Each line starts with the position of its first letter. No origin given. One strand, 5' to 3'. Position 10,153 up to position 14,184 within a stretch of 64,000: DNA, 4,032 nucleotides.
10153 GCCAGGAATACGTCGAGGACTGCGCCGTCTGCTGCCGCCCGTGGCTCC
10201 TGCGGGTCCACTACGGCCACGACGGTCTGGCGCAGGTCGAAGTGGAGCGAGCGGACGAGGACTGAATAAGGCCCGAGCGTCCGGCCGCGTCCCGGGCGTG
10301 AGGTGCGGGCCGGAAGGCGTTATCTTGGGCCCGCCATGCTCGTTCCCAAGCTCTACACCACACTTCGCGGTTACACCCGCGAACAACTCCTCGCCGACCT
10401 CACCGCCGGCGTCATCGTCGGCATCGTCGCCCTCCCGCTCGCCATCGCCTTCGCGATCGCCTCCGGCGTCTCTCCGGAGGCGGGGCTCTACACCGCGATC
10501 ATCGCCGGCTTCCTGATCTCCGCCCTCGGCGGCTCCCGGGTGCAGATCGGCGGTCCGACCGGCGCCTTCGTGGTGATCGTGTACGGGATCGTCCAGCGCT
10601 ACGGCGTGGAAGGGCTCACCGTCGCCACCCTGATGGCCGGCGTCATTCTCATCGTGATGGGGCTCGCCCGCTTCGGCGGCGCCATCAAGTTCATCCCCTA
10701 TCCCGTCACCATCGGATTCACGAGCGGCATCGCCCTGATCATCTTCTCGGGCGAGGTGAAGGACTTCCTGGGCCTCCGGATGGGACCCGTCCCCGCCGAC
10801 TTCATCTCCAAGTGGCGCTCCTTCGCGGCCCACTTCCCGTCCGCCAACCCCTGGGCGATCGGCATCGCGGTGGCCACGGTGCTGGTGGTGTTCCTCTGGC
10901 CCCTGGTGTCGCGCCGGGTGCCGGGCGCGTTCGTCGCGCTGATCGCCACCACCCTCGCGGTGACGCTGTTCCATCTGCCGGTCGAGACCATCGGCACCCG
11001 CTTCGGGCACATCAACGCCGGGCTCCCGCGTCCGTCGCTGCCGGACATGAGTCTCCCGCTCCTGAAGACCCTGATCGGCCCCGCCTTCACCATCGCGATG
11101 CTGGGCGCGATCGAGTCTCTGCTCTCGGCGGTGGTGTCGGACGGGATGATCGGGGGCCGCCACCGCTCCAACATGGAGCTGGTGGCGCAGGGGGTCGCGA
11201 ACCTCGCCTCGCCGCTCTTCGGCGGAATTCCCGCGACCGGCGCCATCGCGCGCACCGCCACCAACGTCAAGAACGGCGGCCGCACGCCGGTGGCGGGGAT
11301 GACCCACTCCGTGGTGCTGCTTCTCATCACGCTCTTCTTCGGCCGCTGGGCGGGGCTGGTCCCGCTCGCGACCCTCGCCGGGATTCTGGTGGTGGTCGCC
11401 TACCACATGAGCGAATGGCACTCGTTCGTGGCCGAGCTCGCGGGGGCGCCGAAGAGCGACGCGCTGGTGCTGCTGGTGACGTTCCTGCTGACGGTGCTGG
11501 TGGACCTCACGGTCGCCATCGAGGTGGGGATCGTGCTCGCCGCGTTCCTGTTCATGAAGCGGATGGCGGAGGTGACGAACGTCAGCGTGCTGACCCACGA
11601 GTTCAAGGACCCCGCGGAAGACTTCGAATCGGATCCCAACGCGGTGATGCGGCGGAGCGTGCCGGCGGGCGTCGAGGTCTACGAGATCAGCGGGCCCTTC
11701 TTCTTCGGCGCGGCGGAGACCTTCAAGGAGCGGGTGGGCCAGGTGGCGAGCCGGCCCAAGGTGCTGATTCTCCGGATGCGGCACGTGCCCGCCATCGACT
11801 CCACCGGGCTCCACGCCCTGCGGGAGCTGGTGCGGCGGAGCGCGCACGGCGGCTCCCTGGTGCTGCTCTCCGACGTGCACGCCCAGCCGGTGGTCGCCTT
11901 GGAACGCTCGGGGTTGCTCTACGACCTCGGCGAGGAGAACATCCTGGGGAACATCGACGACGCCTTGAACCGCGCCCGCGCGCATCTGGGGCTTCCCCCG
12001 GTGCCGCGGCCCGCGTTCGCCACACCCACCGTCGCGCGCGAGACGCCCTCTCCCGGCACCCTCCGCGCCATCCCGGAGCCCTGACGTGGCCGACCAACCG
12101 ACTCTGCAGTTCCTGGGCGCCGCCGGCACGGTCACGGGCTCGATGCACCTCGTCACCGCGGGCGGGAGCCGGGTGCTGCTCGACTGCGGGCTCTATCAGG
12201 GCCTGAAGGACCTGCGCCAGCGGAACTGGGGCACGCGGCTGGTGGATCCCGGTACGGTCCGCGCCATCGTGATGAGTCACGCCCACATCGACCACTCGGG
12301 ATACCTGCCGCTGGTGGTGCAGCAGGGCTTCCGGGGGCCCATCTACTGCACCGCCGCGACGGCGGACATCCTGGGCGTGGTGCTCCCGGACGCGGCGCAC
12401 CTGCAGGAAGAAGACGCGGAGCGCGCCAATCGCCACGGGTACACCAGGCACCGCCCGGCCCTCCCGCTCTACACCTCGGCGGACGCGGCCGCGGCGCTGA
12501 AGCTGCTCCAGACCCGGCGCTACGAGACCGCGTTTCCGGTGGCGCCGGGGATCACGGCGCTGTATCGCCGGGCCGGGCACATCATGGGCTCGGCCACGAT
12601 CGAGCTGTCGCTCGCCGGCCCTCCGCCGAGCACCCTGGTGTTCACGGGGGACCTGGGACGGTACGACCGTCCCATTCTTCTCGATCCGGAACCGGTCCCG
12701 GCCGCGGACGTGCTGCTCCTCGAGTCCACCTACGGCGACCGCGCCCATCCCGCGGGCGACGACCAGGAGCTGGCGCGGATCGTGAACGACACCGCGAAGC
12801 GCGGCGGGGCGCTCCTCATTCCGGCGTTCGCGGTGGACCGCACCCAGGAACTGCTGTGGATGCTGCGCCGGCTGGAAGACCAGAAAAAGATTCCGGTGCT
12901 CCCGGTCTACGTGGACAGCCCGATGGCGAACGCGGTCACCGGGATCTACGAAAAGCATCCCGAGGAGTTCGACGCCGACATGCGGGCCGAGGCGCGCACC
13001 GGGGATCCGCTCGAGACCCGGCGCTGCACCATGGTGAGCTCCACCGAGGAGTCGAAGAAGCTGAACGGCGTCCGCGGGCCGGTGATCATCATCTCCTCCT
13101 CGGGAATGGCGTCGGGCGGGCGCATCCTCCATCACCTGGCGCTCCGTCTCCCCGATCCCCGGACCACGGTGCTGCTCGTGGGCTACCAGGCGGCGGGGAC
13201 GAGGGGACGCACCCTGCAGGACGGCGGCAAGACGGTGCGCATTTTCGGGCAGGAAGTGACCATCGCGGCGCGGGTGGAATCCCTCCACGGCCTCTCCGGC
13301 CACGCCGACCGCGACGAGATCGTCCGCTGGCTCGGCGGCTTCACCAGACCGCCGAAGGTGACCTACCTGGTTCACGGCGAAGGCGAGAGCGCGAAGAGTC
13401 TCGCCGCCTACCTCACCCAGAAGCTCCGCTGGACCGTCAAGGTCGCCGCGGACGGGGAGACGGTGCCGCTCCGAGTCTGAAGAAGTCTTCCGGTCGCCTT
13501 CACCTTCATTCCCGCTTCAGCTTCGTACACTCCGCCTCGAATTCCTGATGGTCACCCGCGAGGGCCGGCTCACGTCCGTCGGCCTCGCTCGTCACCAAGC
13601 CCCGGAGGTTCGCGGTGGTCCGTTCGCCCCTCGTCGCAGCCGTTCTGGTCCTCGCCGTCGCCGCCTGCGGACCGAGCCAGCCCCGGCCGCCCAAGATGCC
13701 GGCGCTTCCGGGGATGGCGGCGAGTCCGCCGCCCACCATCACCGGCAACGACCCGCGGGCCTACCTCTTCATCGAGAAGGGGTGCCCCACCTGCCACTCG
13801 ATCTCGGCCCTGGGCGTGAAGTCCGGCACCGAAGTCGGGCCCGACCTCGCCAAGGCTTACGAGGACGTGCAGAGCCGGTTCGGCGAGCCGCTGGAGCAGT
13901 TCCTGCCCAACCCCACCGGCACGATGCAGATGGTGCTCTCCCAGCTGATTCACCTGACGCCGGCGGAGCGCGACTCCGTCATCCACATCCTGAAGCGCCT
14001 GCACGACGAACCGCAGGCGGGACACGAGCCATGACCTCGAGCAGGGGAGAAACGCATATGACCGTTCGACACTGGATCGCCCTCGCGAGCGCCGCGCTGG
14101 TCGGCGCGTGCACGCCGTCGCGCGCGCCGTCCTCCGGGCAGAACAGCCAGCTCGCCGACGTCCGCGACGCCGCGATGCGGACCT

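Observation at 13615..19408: Clade II (atypical) nos cluster with lipoprotein-type NosZ and no nosL/nosR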

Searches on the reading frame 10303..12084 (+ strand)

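Call 11: search_protein_families(library=pfam, proteins=[window:10303-12084:+], max_evalue=0.01)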
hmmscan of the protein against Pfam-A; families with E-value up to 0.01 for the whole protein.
window:10303-12084:+ (593 aa): 3 families
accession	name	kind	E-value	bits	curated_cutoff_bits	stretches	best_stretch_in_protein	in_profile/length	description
PF00916.26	Sulfate_transp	-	1.4e-82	277.9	23.2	1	29-393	1-380/380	Sulfate permease family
PF01740.26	STAS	-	2.4e-14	53.4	22.6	1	456-539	9-94/106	STAS domain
PF16983.11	MFS_MOT1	-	1.5e-05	25.8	30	1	273-368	25-110/111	Molybdate transporter of MFS superfamily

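Call 12: search_protein_families(library=ncbifam, proteins=[window:10303-12084:+], max_evalue=0.01)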
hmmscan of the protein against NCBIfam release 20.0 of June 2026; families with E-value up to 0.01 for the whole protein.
window:10303-12084:+ (593 aa): 4 families
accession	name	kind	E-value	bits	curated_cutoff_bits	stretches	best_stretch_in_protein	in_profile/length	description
NF008660.1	PRK11660.1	equivalog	3.2e-157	524.4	614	1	22-559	22-566/572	C4-dicarboxylic acid transporter DauA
TIGR00815.1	sulP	subfamily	1.1e-112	377.4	380.45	1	21-554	6-565/565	sulfate permease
NF050096.1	BicarbTportBicA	equivalog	5.8e-83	279.3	880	1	28-558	11-543/547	bicarbonate transporter BicA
TIGR00377.1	ant_ant_sig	superfamily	0.0056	16.5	53.45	0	470-523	26-82/108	anti-sigma factor antagonist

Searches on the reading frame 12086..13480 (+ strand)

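Call 11: search_protein_families(library=pfam, proteins=[window:12086-13480:+], max_evalue=0.01)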
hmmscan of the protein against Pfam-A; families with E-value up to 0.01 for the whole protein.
window:12086-13480:+ (464 aa): 5 families
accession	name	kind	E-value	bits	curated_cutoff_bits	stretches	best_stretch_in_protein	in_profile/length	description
PF10996.14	Beta-Casp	-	1.7e-38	132.2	27.7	1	253-377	1-120/120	Beta-Casp domain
PF07521.17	RMMBL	-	9.7e-18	64.4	21.6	1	391-453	2-62/63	Zn-dependent metallo-hydrolase RNA specificity domain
PF12706.13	Lactamase_B_2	-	6.7e-09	36.1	27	1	29-215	2-165/200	Beta-lactamase superfamily domain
PF00753.33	Lactamase_B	-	3.4e-08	34.1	22.7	1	16-87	4-73/196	Metallo-beta-lactamase superfamily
PF16661.11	Lactamase_B_6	-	0.00088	19.1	27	1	23-169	2-144/193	Metallo-beta-lactamase superfamily domain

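Call 12: search_protein_families(library=ncbifam, proteins=[window:12086-13480:+], max_evalue=0.01)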
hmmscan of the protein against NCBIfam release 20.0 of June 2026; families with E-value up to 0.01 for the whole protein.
window:12086-13480:+ (464 aa): 13 families
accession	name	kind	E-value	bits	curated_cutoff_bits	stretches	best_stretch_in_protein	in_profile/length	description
NF045584.1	cas14_MBL_CASP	equivalog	5.3e-111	371.9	800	1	7-446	3-426/612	type VII CRISPR-associated protein Cas14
TIGR03675.1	arCOG00543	equivalog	2.9e-84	283.5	580.2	1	7-460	177-628/631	beta-CASP ribonuclease aCPSF1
TIGR04122.1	Xnuc_lig_assoc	equivalog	6.9e-09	35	325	1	155-266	77-188/326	ligase-associated DNA damage response exonuclease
NF000439.2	blaAIM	exception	8.4e-08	32.1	675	1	14-113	54-151/303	AIM family subclass B3 metallo-beta-lactamase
NF008887.0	PRK11921.1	equivalog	2.6e-05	23.3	635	1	53-96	67-110/396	anaerobic nitric oxide reductase flavorubredoxin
NF040874.1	blaPJM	exception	3.2e-05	23.6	630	1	14-96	54-134/301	PJM family subclass B3 metallo-beta-lactamase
NF033105.1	bla_subclass_B3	equivalog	4.4e-05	22.9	240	1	14-78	19-82/257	subclass B3 metallo-beta-lactamase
NF040644.1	blaPAM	exception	7.7e-05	21.9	615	1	13-76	52-114/287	PAM family subclass B3 metallo-beta-lactamase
NF033106.1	blaL1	exception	8.8e-05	21.6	560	1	20-74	61-114/290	L1 family subclass B3 metallo-beta-lactamase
NF000438.2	blaPOM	exception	0.00019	20.7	610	1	14-76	53-114/286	POM family subclass B3 metallo-beta-lactamase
NF003954.0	PRK05452.1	equivalog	0.00056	18.9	711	1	56-94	70-108/479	anaerobic nitric oxide reductase flavorubredoxin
TIGR00649.1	MG423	subfamily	0.0054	15.2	400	1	57-110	58-111/546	RNase J family beta-CASP ribonuclease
NF012229.1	bla_class_B_core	domain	0.0068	16.6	100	0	18-96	16-88/139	metallo-beta-lactamase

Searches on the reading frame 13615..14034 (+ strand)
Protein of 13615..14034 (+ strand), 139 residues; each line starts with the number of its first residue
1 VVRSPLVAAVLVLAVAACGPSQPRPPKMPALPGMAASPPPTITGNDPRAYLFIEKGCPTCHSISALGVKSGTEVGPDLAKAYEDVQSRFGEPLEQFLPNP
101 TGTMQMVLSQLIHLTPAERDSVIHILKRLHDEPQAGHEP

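Call 11: search_protein_families(library=pfam, proteins=[window:13615-14034:+], max_evalue=0.01)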
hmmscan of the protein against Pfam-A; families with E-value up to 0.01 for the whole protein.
window:13615-14034:+ (139 aa): 1 family
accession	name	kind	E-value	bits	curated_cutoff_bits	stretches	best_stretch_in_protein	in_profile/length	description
PF00034.26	Cytochrom_C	-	0.003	19.3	21.3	0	51-89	7-41/90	Cytochrome c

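Call 12: search_protein_families(library=ncbifam, proteins=[window:13615-14034:+], max_evalue=0.01)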
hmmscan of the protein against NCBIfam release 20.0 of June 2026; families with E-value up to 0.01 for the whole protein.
window:13615-14034:+ (139 aa): 0 families
